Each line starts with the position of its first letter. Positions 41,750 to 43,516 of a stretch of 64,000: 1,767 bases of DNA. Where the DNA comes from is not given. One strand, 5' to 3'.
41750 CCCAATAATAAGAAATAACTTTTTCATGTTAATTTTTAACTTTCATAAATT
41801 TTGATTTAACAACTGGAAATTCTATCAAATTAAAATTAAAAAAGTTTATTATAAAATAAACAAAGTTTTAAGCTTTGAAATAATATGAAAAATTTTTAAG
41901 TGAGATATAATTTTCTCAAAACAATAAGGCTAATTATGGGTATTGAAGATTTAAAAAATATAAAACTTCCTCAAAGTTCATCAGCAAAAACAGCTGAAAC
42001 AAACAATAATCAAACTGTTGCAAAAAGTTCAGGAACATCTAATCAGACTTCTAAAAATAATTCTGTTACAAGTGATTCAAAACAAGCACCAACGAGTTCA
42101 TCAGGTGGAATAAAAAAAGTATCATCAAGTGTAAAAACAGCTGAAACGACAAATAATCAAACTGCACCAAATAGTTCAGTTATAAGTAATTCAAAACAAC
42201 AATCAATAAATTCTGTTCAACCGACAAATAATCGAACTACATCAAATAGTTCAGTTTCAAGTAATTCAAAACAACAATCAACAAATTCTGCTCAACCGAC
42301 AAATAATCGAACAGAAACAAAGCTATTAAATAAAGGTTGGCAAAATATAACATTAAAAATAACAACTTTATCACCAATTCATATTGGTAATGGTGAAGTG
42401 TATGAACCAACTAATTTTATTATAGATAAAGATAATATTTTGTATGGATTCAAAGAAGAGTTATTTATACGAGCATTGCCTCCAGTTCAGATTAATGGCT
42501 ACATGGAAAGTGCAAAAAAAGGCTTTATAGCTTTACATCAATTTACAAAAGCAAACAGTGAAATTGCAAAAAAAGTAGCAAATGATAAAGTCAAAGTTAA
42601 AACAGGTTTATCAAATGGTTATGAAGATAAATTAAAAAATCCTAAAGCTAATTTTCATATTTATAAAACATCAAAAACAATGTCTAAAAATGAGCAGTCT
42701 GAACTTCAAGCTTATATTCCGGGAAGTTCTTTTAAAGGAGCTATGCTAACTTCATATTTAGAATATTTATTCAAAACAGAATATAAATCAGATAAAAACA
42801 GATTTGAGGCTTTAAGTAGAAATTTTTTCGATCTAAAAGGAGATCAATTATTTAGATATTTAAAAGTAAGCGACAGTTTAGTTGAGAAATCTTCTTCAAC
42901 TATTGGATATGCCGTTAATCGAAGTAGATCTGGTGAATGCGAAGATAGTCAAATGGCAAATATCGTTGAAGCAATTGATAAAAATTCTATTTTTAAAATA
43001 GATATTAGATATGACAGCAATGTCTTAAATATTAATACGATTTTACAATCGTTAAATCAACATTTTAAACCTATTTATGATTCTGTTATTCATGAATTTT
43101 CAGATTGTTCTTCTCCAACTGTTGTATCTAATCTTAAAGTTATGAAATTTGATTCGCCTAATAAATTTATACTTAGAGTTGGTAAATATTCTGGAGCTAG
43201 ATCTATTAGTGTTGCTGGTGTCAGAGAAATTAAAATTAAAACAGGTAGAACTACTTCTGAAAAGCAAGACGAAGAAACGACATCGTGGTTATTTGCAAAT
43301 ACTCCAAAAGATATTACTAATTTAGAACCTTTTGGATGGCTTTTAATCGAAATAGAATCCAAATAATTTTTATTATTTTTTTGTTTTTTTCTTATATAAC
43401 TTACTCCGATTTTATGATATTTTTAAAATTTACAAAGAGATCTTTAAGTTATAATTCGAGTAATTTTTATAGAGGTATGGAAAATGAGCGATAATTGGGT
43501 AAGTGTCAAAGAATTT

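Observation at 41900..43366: Orphan Csm5/Cas7-like RAMP protein with a disordered S/T/N/Q-rich N-terminus and no cas genes or CRISPR array nearby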

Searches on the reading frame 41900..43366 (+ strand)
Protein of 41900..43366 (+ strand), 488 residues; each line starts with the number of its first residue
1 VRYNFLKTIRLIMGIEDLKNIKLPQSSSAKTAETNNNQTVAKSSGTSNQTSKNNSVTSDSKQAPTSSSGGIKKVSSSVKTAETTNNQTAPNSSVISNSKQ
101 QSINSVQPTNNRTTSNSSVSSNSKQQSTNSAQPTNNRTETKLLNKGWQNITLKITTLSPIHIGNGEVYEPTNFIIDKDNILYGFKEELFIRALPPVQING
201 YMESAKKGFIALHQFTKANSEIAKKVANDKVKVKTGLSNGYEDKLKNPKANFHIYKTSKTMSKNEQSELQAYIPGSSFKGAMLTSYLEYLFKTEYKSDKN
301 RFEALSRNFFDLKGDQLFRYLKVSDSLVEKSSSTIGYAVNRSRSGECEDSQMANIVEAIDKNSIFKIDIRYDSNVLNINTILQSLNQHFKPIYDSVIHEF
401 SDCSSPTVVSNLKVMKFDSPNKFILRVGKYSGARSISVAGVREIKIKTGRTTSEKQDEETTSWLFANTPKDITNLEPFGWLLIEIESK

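Call 3: search_protein_families(library=pfam, proteins=[window:41900-43366:+], max_evalue=10)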
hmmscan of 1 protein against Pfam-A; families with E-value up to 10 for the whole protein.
window:41900-43366:+ (488 aa): 1 family
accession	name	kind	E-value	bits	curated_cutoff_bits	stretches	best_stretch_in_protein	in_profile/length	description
PF03787.20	RAMPs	-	1.6e-08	35.7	22.1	1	153-344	1-102/189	RAMP superfamily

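Call 4: search_protein_families(library=ncbifam, proteins=[window:41900-43366:+], max_evalue=10)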
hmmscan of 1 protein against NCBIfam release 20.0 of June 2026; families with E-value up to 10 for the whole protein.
window:41900-43366:+ (488 aa): 9 families
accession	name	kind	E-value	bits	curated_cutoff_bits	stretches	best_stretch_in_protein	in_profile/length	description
TIGR01899.1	cas_TM1807_csm5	equivalog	2e-12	47.3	38.3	2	153-289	2-128/364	type III-A CRISPR-associated RAMP protein Csm5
TIGR02581.1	cas_cyan_RAMP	equivalog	0.025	14.2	108.05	1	268-312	38-83/216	type III CRISPR-associated RAMP protein Csx7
NF005846.3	PRK07764.1-6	equivalog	0.028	13.5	625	1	28-156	438-563/628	DNA polymerase III subunit gamma and tau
TIGR02582.1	cas7_TM1809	equivalog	0.031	14.3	90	1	227-297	6-68/203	type III-A CRISPR-associated RAMP protein Csm3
NF033849.1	ser_rich_anae_1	subfamily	0.057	10.7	650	1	34-130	251-379/1163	serine-rich protein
NF008975.0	PRK12323.1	equivalog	0.11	11.2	875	1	28-274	394-598/709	DNA polymerase III subunit gamma/tau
NF005847.0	PRK07764.2-3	equivalog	0.49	8.2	1670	1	34-160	459-580/1078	DNA polymerase III subunit gamma and tau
NF003117.0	PRK04036.1-2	equivalog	3.3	5.9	993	1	16-142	55-178/650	DNA-directed DNA polymerase II small subunit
NF005844.0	PRK07764.1-3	equivalog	3.8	6.1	964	1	30-140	616-731/841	DNA polymerase III subunit gamma and tau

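Call 5: search_protein_families(library=padloc, proteins=[window:41900-43366:+], max_evalue=10)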
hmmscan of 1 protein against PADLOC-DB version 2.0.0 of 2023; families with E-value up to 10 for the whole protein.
window:41900-43366:+ (488 aa): 15 families
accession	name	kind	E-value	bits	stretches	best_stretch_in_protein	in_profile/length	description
PDLC01571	Csm5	-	1.5e-20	71.7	2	150-302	3-149/339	"CAS-III-A,CAS-III-D; effector_G7"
PDLC01440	Csm5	-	5.4e-20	70.4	1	152-481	3-320/322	"CAS-III-A,CAS-III-D; effector_G7"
PDLC01275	Csm5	-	2.1e-17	61.8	1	153-481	2-319/321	"CAS-III-A,CAS-III-D; effector_G7"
PDLC01020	Csm5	-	5.3e-13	47.3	2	153-289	2-128/364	CRISPR type III-A/MTUBE-associated RAMP protein Csm5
PDLC01613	Csm3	-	3.7e-10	39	1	153-380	1-92/177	"CAS-III-A,CAS-III-D; effector_G7"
PDLC01733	Csm5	-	3.1e-09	35.2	1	152-289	3-131/369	Csm5gr7_1_CAS-III-A-III-D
PDLC01021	Csm5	-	7.3e-09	33.8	1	152-292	3-136/373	Csm5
PDLC01015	Csm3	-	2e-08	33.6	1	272-385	28-160/178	Csm3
PDLC01016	Csm3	-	3.8e-07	28.7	1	153-420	2-134/189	Csm3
PDLC01339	Csm3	-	1.3e-05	24.3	1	157-348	2-91/163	"CAS-III-A,CAS-III-D; effector_G7"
PDLC01442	Csm3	-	8.2e-05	20.5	1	263-385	38-159/208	"CAS-III-A,CAS-III-D; effector_G7"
PDLC01014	Csm3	-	0.0082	14.3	1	227-297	6-68/203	CRISPR type III-A/MTUBE-associated RAMP protein Csm3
PDLC01297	Csm3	-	0.0085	14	1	228-309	6-79/198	"CAS-III-A,CAS-III-D; effector_G7"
PDLC01296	Csm3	-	0.0094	14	1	270-299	37-62/192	"CAS-III-A,CAS-III-D; effector_G7"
PDLC04061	PD-T4-6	-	6.4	4.1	1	36-139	391-491/510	-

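Call 6: search_solved_structures(query=window:41900-43366:+, max_evalue=10, show_alignments=2)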
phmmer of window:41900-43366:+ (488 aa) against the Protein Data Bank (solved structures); distinct sequences matched with E-value up to 10: 9.
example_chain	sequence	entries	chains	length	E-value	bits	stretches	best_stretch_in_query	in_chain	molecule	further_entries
9zs2_J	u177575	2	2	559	5.3e-09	38.7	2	422-483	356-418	CRISPR system Cms protein Csm5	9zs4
7uzz_E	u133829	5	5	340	8.8e-05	24.8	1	149-402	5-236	CRISPR system Cms protein Csm5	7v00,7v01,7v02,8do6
6ifk_H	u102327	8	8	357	0.00021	23.6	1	147-327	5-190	Type III-A CRISPR-associated RAMP protein Csm5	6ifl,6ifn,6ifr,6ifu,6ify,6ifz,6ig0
9no4_H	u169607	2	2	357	0.0004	22.6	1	147-326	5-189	CRISPR system Cms protein Csm5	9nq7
6iqw_F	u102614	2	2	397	0.7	12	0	152-193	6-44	Csm5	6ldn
6mur_F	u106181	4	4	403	0.72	11.9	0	152-193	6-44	Uncharacterized protein | Uncharacterized protein Csm5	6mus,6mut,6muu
6xn3_J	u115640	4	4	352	1.3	11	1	152-295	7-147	CRISPR-associated protein Csm5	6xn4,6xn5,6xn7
9ash_J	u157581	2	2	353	1.4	11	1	152-296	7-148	CRISPR system Cms protein Csm5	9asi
8x5d_N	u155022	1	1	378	1.5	10.9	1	151-291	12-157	CRISPR system Cms protein Csm5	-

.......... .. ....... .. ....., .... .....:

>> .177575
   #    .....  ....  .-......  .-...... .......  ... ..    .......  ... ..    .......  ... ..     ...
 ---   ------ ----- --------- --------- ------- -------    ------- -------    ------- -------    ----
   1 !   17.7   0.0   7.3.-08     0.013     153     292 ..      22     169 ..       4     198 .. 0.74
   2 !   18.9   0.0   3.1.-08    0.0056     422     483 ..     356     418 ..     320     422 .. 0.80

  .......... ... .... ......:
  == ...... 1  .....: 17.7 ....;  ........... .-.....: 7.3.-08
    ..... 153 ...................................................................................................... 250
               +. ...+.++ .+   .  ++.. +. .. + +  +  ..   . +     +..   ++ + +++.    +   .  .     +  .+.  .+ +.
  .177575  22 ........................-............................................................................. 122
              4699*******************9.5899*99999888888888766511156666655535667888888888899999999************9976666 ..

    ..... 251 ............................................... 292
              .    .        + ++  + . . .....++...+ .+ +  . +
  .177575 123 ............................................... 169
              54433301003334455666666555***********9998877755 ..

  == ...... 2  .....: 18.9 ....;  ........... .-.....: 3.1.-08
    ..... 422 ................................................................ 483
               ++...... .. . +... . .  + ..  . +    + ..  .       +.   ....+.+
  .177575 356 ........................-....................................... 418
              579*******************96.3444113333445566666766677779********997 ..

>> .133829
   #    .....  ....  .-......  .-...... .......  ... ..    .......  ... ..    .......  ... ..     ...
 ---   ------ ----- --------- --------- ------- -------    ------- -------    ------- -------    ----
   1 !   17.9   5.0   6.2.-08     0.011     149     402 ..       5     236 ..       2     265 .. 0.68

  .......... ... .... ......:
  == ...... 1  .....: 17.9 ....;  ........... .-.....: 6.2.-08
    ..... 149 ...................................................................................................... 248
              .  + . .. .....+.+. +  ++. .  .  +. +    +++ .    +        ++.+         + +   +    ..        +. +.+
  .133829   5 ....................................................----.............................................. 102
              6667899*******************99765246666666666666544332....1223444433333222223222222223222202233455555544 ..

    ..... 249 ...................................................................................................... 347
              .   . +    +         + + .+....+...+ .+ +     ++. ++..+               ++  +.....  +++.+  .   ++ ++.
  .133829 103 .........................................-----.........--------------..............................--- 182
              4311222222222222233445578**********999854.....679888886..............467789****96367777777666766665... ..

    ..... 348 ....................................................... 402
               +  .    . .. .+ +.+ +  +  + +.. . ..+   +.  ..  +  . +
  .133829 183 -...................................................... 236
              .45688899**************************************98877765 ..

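Call 11: find_homologous_proteins(query=window:41900-43366:+, max_evalue=0.001)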
Query window:41900-43366:+ (488 aa): 68 proteins with E <= 0.001 among 8000 candidates.
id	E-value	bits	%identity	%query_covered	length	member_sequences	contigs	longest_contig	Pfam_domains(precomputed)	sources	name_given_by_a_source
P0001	0.0e+0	1020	100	98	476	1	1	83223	PF03787.21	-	-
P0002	2.7e-110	387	54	74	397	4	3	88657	PF03787.21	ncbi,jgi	jgi:CRISPR-associated protein Csm5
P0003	1.1e-59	221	39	72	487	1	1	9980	PF03787.21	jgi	jgi:CRISPR-associated protein Csm5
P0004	6.4e-58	215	39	67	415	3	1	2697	PF03787.21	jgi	-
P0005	9.3e-58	214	40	71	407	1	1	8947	PF03787.21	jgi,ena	-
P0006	1.2e-57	214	39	69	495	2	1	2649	PF03787.21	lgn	-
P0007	7.2e-57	211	40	69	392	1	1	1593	PF03787.21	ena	-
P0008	3.5e-56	209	39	69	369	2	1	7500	PF03787.21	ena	-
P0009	4.5e-55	205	37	69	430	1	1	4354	PF03787.21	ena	-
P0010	5.2e-55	205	38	69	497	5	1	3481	PF03787.21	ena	-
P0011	3.4e-54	203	38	74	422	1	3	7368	PF03787.21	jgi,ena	jgi:CRISPR-associated protein Csm5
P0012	6.4e-54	202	37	69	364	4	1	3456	PF03787.21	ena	-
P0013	3.0e-52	196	38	69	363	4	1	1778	PF03787.21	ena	-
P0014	1.0e-51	194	37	69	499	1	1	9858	PF03787.21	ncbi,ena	-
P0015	2.3e-50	190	37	69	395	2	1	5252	PF03787.21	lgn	-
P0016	2.8e-50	190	36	69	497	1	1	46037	PF03787.21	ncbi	ncbi:MAG: RAMP superfamily CRISPR-associated protein [Sulfurovum sp.]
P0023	2.8e-41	160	34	68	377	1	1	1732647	PF03787.21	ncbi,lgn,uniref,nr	ncbi:type III-A CRISPR-associated RAMP protein Csm5 [Nitratiruptor sp. YY09-18]|uniref:type III-A CR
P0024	1.5e-38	151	35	69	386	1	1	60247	PF03787.21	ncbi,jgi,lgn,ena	ncbi:RAMP superfamily CRISPR-associated protein [Caminibacter pacificus]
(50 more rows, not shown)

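Call 12: find_encoding_contigs(protein=P0001, flank=10000, max_places=3)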
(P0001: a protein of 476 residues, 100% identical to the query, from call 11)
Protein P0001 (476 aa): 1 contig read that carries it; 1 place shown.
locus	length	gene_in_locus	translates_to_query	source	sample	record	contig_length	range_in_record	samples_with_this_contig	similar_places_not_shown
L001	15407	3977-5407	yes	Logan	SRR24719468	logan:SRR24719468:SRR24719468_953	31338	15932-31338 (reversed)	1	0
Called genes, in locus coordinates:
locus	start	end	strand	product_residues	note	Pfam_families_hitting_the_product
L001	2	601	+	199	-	?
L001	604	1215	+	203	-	PF00625:Guanylate_kin, PF13191:AAA_16 (weak), PF13671:AAA_33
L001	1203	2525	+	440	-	PF00483:NTP_transferase, PF01128:IspD, PF12804:NTP_transf_3, PF02348:CTP_transf_3 (weak), PF00132:Hexapep, PF14602:Hexapep_2 (weak)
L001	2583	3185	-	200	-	-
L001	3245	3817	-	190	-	PF13238:AAA_18 (faint), PF00406:ADK, PF13207:AAA_17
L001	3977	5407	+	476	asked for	PF03787:RAMPs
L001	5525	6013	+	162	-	PF13118:DUF3972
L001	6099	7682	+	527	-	-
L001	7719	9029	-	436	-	-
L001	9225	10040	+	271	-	-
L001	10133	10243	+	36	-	-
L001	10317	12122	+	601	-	PF00009:GTP_EFTU, PF01926:MMR_HSR1 (faint), PF22042:EF-G_D2, PF03144:GTP_EFTU_D2, PF00679:EFG_C, PF21018:BipA_C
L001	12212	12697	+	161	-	PF00293:NUDIX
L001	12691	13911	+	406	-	PF00696:AA_kinase, PF01842:ACT, PF22468:ACT_9, PF13840:ACT_7, PF22468:ACT_9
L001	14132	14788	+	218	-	PF02169:LPP20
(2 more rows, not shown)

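Call 13: find_encoding_contigs(protein=P0002, flank=10000, max_places=3)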
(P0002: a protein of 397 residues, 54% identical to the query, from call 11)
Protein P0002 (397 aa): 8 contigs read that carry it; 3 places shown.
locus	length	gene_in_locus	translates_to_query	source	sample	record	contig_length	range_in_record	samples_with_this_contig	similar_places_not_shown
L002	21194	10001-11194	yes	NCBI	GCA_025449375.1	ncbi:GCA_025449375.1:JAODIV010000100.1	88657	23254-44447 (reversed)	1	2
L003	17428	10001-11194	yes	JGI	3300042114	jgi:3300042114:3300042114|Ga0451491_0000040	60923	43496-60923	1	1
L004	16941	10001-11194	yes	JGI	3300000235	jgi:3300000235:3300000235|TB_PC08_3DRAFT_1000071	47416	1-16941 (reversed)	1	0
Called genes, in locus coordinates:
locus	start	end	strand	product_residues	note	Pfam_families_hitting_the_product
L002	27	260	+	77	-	PF14573:PP-binding_2 (weak), PF23297:ACP_SdgA_C (weak), PF00550:PP-binding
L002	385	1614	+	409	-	PF00109:ketoacyl-synt, PF02801:Ketoacyl-synt_C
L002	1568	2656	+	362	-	PF03255:ACCA, PF01039:Carboxyl_trans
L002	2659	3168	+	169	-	PF00731:AIRC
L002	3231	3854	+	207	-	PF02107:FlgH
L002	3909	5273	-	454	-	PF03448:MgtE_N, PF00571:CBS (faint), PF01769:MgtE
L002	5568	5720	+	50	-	-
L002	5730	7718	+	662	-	PF18211:Csm1_B, PF22335:Cas10-Cmr2_palm2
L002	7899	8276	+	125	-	PF03750:Csm2_III-A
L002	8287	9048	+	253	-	PF03787:RAMPs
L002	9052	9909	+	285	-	-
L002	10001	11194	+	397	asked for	PF03787:RAMPs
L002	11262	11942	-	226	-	PF01987:AIM24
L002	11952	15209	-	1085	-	PF25596:CPSase_L_D1, PF02786:CPSase_L_D2, PF02787:CPSase_L_D3, PF25596:CPSase_L_D1, PF02222:ATP-grasp (weak), PF02786:CPSase_L_D2, PF07478:Dala_Dala_lig_C (weak), PF02142:MGS, +2 more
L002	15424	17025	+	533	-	PF00656:Peptidase_C14, PF07603:Lcl_C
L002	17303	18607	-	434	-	PF00202:Aminotran_3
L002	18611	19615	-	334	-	PF02885:Glycos_trans_3N (weak), PF00591:Glycos_transf_3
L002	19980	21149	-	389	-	PF00989:PAS (weak), PF13188:PAS_8 (weak), PF13426:PAS_9 (weak), PF02518:HATPase_c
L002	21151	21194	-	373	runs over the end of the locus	PF01546:Peptidase_M20, PF07687:M20_dimer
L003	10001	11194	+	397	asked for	PF03787:RAMPs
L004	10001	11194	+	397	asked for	PF03787:RAMPs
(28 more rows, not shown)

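Call 14: find_encoding_contigs(protein=P0023, flank=10000, max_places=2)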
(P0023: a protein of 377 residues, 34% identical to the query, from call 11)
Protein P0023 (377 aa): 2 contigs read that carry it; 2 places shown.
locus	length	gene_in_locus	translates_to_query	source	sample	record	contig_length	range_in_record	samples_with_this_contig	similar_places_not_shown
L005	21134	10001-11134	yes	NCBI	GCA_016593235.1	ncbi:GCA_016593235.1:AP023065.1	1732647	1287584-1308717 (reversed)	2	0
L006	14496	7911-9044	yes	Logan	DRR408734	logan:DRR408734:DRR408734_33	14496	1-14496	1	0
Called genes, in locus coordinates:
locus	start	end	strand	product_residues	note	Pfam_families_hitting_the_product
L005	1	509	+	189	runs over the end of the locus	PF13342:Toprim_Crpt (faint)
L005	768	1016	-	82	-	-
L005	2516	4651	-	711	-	PF00078:RVT_1, PF01867:Cas_Cas1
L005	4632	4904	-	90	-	PF09827:CRISPR_Cas2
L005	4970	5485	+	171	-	PF27225:AF_1859_N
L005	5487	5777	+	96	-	PF10040:CRISPR_Cas6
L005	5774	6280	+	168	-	PF01966:HD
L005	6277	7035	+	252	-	PF18211:Csm1_B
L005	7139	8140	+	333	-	PF22335:Cas10-Cmr2_palm2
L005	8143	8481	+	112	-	PF03750:Csm2_III-A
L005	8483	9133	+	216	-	PF03787:RAMPs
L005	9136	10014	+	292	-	-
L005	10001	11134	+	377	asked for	PF03787:RAMPs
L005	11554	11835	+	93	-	-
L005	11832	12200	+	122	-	PF01850:PIN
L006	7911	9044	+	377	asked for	PF03787:RAMPs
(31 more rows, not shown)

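Call 15: find_encoding_contigs(protein=P0016, flank=10000, max_places=2)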
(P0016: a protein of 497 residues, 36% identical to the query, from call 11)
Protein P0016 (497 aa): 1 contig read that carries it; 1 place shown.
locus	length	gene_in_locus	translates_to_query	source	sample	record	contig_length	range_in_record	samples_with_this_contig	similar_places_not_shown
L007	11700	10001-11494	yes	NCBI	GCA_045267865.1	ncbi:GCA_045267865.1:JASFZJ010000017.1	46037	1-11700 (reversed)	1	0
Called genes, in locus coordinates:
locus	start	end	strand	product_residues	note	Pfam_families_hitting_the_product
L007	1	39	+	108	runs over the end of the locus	PF05016:ParE_toxin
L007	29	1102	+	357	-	-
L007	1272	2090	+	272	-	PF27225:AF_1859_N, PF10040:CRISPR_Cas6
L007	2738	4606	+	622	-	PF00005:ABC_tran (weak), PF13175:AAA_15 (faint), PF02463:SMC_N (weak), PF13304:AAA_21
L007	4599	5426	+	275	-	-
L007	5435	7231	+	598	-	PF18211:Csm1_B, PF22335:Cas10-Cmr2_palm2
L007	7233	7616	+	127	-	PF03750:Csm2_III-A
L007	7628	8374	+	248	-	PF03787:RAMPs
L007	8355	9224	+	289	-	-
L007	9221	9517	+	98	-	PF01909:NTP_transf_2 (weak), PF18765:Polbeta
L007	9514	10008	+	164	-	-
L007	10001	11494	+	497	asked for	PF03787:RAMPs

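Call 16: find_encoding_contigs(protein=P0003, flank=10000, max_places=2)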
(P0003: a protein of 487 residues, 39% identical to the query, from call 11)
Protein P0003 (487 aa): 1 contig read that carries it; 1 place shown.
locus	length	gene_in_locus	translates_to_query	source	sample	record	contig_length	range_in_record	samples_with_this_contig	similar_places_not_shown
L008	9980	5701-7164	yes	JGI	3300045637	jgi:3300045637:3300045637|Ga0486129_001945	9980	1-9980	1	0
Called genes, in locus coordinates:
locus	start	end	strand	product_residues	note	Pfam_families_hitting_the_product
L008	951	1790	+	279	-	PF27225:AF_1859_N, PF10040:CRISPR_Cas6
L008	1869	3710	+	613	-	PF18211:Csm1_B, PF22335:Cas10-Cmr2_palm2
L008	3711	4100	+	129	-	PF03750:Csm2_III-A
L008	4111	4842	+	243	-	PF03787:RAMPs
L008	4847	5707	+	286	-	-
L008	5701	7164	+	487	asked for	PF03787:RAMPs (weak)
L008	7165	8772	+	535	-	PF13175:AAA_15, PF13304:AAA_21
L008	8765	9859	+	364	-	-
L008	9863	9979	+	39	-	?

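Call 17: find_encoding_contigs(protein=P0024, flank=10000, max_places=2)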
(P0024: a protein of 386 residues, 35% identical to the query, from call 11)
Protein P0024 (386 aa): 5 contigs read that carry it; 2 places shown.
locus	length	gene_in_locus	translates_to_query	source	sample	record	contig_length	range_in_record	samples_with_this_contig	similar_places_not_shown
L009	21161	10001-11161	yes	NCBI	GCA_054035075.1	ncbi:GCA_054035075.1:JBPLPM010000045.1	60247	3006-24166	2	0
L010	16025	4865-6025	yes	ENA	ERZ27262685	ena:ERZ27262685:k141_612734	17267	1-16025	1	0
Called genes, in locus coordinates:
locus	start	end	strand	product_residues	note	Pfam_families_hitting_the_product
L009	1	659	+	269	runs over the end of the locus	PF27225:AF_1859_N, PF10040:CRISPR_Cas6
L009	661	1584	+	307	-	PF13280:WYL (weak)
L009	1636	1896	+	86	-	PF09827:CRISPR_Cas2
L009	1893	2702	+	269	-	PF01867:Cas_Cas1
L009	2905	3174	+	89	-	PF09827:CRISPR_Cas2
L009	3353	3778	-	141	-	-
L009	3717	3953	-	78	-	-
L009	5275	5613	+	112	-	-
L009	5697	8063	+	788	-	PF01966:HD (faint), PF18211:Csm1_B, PF22335:Cas10-Cmr2_palm2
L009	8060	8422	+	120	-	PF03750:Csm2_III-A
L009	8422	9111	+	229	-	PF03787:RAMPs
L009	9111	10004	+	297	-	-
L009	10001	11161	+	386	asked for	PF03787:RAMPs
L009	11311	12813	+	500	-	PF13304:AAA_21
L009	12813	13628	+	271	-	-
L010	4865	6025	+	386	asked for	PF03787:RAMPs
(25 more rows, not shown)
